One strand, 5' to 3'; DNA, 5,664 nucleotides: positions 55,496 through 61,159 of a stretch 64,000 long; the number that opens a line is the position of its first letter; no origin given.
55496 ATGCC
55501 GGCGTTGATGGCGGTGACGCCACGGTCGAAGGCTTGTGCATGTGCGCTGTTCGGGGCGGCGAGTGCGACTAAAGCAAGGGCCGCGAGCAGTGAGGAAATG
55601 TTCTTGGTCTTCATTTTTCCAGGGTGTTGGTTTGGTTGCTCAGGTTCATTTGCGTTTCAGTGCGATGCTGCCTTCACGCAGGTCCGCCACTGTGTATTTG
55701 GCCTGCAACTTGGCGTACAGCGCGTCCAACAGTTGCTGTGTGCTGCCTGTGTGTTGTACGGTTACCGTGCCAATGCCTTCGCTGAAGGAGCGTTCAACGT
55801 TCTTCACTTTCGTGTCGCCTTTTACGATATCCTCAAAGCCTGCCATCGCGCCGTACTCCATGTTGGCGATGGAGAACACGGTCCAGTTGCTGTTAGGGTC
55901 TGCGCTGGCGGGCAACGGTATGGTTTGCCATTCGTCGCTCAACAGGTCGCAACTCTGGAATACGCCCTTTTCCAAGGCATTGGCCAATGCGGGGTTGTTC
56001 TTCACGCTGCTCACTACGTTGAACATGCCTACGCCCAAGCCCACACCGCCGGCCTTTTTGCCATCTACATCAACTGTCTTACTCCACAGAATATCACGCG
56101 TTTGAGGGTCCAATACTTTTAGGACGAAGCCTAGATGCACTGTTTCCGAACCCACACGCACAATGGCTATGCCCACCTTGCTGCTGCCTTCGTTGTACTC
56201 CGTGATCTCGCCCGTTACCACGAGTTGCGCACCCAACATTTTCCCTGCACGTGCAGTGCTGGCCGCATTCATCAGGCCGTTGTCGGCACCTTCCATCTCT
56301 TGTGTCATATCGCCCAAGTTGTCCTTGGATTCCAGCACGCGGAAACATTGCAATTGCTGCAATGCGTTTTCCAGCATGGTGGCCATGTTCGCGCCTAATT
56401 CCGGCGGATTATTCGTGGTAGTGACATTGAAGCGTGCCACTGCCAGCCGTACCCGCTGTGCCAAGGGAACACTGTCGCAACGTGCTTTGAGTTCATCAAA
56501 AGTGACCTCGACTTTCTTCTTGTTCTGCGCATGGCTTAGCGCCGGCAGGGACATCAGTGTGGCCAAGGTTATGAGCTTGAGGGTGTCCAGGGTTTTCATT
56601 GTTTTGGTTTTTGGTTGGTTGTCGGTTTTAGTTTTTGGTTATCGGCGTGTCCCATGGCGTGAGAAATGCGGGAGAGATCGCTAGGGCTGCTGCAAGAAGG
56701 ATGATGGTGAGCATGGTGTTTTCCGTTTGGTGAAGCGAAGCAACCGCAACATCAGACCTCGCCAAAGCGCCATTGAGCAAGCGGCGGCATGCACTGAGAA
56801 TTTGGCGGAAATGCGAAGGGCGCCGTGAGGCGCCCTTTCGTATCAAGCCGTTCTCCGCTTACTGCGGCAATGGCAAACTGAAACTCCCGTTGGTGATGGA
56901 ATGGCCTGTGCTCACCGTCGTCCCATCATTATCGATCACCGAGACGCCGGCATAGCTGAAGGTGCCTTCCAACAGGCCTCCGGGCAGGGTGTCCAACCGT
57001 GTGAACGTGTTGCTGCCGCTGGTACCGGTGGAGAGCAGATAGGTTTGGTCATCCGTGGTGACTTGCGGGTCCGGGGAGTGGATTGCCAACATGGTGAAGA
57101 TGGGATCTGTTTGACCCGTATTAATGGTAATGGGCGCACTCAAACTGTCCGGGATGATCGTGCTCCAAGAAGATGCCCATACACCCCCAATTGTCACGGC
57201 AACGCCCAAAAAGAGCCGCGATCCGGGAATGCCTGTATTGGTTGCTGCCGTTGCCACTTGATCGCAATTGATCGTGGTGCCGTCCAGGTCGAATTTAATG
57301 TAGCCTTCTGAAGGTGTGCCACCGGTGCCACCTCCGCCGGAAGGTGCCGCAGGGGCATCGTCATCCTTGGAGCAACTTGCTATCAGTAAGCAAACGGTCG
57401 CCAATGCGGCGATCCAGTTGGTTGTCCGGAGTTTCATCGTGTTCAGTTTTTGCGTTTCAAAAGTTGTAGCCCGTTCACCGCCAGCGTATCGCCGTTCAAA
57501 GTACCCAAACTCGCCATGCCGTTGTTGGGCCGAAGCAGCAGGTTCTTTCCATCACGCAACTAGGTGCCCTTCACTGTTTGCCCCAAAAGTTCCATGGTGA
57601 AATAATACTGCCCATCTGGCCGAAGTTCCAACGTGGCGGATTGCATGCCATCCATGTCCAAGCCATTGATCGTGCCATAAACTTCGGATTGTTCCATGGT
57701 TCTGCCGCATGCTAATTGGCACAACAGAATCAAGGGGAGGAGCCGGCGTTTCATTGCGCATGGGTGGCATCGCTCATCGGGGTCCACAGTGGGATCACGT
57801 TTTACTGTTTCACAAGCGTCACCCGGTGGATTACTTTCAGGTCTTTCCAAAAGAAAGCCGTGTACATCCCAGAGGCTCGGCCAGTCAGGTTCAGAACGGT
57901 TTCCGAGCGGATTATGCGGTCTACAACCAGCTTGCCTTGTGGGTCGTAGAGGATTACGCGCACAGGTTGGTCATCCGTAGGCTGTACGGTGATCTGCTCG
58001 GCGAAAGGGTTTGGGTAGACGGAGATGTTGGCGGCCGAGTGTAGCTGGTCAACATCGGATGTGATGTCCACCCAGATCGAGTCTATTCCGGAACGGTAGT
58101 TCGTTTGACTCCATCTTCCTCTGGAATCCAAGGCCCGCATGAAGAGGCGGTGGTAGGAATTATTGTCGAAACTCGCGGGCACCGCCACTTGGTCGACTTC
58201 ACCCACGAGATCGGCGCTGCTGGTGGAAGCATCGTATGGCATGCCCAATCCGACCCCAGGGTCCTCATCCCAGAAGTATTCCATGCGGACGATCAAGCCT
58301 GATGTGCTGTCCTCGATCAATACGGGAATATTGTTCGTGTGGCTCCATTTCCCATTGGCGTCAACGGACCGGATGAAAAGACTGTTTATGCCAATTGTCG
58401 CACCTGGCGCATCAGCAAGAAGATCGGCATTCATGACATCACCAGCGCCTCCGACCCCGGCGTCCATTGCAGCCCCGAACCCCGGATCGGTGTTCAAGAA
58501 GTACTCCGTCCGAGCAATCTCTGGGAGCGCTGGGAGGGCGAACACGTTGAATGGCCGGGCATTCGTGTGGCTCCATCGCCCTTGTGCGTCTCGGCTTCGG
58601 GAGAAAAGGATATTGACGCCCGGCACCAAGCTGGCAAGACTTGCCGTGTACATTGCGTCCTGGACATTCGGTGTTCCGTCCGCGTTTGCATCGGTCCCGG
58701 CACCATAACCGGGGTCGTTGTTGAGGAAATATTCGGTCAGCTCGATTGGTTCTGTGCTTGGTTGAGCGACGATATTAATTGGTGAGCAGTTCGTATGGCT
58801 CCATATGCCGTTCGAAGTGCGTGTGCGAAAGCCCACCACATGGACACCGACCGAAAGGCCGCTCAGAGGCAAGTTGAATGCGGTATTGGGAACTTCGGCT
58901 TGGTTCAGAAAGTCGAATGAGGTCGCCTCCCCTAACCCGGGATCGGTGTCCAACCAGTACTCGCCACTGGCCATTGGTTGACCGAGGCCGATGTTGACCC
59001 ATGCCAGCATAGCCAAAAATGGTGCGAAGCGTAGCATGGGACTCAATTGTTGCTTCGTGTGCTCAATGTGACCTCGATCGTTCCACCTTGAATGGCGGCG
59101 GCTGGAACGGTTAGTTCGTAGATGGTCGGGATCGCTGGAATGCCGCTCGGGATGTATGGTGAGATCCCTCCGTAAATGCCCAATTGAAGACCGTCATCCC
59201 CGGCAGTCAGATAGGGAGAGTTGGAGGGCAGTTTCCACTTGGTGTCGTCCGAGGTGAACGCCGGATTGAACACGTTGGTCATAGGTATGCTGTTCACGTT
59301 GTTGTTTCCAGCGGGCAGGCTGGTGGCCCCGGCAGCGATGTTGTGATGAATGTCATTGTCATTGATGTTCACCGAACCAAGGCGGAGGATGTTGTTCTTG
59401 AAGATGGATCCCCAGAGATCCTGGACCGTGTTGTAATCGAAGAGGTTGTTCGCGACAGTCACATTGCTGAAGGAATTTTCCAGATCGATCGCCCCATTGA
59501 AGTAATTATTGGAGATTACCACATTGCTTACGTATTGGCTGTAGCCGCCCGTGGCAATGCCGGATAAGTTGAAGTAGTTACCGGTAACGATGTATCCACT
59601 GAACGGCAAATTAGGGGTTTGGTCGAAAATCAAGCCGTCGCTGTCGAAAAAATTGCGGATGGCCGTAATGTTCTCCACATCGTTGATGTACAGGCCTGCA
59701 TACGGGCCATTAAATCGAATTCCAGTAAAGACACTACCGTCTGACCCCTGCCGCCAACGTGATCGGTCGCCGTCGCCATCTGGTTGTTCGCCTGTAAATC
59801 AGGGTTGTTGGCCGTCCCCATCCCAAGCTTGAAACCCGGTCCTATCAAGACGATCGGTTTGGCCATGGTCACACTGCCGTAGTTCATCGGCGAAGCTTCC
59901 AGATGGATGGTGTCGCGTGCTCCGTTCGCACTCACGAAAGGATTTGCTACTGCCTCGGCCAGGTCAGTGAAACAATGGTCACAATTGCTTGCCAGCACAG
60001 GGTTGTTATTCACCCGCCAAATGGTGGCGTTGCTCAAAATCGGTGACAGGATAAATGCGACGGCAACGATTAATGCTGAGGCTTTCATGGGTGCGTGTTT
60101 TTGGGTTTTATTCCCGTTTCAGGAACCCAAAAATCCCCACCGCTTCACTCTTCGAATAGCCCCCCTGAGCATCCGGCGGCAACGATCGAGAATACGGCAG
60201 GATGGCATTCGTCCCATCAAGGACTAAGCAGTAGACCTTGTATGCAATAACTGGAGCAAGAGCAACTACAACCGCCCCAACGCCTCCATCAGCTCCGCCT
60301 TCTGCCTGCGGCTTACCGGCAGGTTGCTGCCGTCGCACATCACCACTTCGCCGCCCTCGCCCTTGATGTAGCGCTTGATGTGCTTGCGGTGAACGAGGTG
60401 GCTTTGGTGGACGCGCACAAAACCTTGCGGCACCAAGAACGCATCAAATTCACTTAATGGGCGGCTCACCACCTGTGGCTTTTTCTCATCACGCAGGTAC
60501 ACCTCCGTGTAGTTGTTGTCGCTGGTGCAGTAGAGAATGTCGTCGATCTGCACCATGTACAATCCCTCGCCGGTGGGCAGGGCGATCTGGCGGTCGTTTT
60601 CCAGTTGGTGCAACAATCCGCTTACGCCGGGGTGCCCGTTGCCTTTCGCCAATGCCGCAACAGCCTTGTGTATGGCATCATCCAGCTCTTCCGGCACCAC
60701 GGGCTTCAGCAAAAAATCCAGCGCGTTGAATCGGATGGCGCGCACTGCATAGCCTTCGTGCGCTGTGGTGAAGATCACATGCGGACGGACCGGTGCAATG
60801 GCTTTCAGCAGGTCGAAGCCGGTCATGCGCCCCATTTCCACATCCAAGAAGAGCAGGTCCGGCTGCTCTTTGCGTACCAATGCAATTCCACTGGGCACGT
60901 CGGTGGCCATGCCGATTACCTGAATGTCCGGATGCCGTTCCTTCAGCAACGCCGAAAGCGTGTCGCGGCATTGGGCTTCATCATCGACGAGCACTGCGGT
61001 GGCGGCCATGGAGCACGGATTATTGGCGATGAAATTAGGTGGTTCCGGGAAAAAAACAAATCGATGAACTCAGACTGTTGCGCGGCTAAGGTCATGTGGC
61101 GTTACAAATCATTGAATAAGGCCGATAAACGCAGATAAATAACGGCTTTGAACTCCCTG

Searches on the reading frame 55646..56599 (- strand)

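Call 88: search_protein_families(library=pfam, max_evalue=0.001, proteins=[window:55646-56599:-])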
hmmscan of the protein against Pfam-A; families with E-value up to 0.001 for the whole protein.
window:55646-56599:- (317 aa): 3 families
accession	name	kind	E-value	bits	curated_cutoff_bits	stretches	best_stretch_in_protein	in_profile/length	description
PF03783.19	CsgG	-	2e-13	50.6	20.8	1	48-222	8-199/210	Curli production assembly/transport component CsgG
PF13036.11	LpoB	-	2.8e-06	27.7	22.3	1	72-174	50-143/147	Peptidoglycan-synthase activator LpoB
PF04052.18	TolB_N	-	0.00082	19.9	22.4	0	47-149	10-100/106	TolB amino-terminal domain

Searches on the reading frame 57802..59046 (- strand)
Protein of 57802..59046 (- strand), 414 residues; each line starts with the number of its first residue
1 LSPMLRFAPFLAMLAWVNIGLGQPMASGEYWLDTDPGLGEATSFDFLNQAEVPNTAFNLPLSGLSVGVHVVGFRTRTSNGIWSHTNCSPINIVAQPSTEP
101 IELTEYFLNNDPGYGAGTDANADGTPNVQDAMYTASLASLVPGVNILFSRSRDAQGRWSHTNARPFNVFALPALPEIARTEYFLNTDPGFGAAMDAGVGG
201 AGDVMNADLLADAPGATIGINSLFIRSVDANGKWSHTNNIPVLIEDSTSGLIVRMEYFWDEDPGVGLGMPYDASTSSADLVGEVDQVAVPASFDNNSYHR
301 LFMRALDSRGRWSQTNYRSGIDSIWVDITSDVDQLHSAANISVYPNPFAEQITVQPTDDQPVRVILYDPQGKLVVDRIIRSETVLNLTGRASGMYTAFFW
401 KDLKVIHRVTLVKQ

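Call 4: search_protein_families(library=pfam, max_evalue=0.1, proteins=[window:57802-59046:-])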
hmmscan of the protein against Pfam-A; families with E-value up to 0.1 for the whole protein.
window:57802-59046:- (414 aa): 2 families
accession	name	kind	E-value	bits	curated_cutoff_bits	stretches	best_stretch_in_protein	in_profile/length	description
PF18962.6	Por_Secre_tail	-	1.8e-06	28.5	27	1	343-396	1-59/75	Secretion system C-terminal sorting domain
PF22729.1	NCH3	-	0.087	13.1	27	0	222-256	34-67/74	NACHT C-terminal Helical domain 3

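Call 5: search_protein_families(library=ncbifam, max_evalue=0.1, proteins=[window:57802-59046:-])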
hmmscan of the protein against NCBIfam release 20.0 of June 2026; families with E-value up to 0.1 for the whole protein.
window:57802-59046:- (414 aa): 4 families
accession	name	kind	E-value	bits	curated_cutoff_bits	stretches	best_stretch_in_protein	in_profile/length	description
TIGR04183.1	Por_Secre_tail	domain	1.3e-06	28.3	23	1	343-396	1-55/72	T9SS type A sorting domain-containing protein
NF038113.1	T9SSA_dep_M36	equivalog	7.1e-05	21.1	885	1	334-396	787-852/869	T9SS-dependent M36 family metallopeptidase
NF050177.1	TapA_OM_Porphy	equivalog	0.00082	18.2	500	1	321-393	451-524/544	TapA/TapC family T9SS-dependent outer membrane protein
NF010649.0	PRK14048.1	equivalog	0.092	11.8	374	0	148-189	308-349/374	ferrichrome/ferrioxamine B periplasmic transporter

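Call 8: find_encoding_contigs(protein=window:57802-59037:-, flank=10000, max_places=6)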
Protein window:57802-59037:- (411 aa): 2 contigs read that carry it; 2 places shown.
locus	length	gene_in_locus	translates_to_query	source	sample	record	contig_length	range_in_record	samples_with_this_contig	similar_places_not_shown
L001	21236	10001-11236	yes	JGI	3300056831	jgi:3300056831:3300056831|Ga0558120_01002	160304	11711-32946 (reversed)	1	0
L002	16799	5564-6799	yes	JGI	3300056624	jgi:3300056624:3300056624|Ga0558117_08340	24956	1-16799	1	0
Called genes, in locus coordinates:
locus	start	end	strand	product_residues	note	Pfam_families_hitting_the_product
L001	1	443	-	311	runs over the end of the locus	PF11751:PorP_SprF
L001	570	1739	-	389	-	PF00491:Arginase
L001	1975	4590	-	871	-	PF01751:Toprim, PF01131:Topoisom_bac, PF13368:Toprim_C_rpt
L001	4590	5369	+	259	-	PF01641:SelR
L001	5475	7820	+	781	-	PF06580:His_kinase, PF02518:HATPase_c (weak)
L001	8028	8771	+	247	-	PF00072:Response_reg, PF04397:LytTR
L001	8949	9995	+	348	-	-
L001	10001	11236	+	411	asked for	PF18962:Por_Secre_tail (weak)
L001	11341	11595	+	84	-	-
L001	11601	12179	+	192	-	-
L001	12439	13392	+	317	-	PF03783:CsgG, PF13036:LpoB (weak)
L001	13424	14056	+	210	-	-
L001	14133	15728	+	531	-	PF00919:UPF0004, PF04055:Radical_SAM, PF01938:TRAM (weak)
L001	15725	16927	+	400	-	PF00158:Sigma54_activat, PF14532:Sigma54_activ_2, PF25601:AAA_lid_14, PF02954:HTH_8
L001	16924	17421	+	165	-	PF04390:LptE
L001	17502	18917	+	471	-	PF07719:TPR_2 (weak), PF13181:TPR_8 (faint)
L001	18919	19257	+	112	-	PF03840:SecG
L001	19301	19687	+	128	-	PF00166:Cpn10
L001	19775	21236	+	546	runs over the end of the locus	PF00118:Cpn60_TCP1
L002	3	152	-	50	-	?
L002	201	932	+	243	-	PF01641:SelR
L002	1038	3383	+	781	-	PF06580:His_kinase, PF02518:HATPase_c (weak)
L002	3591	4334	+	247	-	PF00072:Response_reg, PF04397:LytTR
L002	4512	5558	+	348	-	-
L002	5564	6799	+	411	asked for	PF18962:Por_Secre_tail (weak)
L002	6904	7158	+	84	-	-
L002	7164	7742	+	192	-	-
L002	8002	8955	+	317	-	PF03783:CsgG, PF13036:LpoB (weak)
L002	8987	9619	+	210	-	-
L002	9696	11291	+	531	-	PF00919:UPF0004, PF04055:Radical_SAM, PF01938:TRAM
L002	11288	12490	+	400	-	PF00158:Sigma54_activat, PF14532:Sigma54_activ_2, PF25601:AAA_lid_14, PF02954:HTH_8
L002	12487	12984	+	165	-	PF04390:LptE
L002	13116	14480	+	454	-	PF07719:TPR_2 (weak), PF13181:TPR_8 (faint)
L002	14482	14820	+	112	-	PF03840:SecG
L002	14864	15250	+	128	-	PF00166:Cpn10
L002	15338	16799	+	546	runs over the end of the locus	PF00118:Cpn60_TCP1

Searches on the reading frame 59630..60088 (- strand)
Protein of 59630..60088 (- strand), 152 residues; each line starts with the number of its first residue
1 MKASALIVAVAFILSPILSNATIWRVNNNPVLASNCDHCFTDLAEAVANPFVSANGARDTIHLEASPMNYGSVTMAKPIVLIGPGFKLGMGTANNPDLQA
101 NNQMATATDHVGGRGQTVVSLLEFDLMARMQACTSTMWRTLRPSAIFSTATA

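Call 4: search_protein_families(library=pfam, max_evalue=0.1, proteins=[window:59630-60088:-])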
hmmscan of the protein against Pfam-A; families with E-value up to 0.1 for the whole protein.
window:59630-60088:- (152 aa): 1 family
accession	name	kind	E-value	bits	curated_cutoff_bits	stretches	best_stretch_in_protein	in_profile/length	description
PF23676.1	YnaM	-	0.061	13.4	27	0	87-97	23-33/37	Protein YnaM-like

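Call 5: search_protein_families(library=ncbifam, max_evalue=0.1, proteins=[window:59630-60088:-])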
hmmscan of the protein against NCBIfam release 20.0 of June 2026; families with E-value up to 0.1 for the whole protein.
window:59630-60088:- (152 aa): 0 families

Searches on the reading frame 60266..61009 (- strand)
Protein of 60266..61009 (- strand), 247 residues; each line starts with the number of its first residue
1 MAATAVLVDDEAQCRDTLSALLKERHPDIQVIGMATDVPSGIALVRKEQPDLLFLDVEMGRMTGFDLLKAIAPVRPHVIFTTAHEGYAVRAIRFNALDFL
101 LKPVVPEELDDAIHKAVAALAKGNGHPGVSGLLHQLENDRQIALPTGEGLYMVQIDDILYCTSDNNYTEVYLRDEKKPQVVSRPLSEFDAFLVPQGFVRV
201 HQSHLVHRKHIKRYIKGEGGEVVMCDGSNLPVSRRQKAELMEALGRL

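Call 88: search_protein_families(library=pfam, max_evalue=0.001, proteins=[window:60266-61009:-])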
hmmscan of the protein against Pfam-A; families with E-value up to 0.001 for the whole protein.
window:60266-61009:- (247 aa): 2 families
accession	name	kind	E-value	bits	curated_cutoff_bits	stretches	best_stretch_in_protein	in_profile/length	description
PF00072.30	Response_reg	-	2.3e-20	73.2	30.2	1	6-113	2-110/111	Response regulator receiver domain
PF04397.21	LytTR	-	3.6e-19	69.2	22.6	1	149-244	2-97/98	LytTr DNA-binding domain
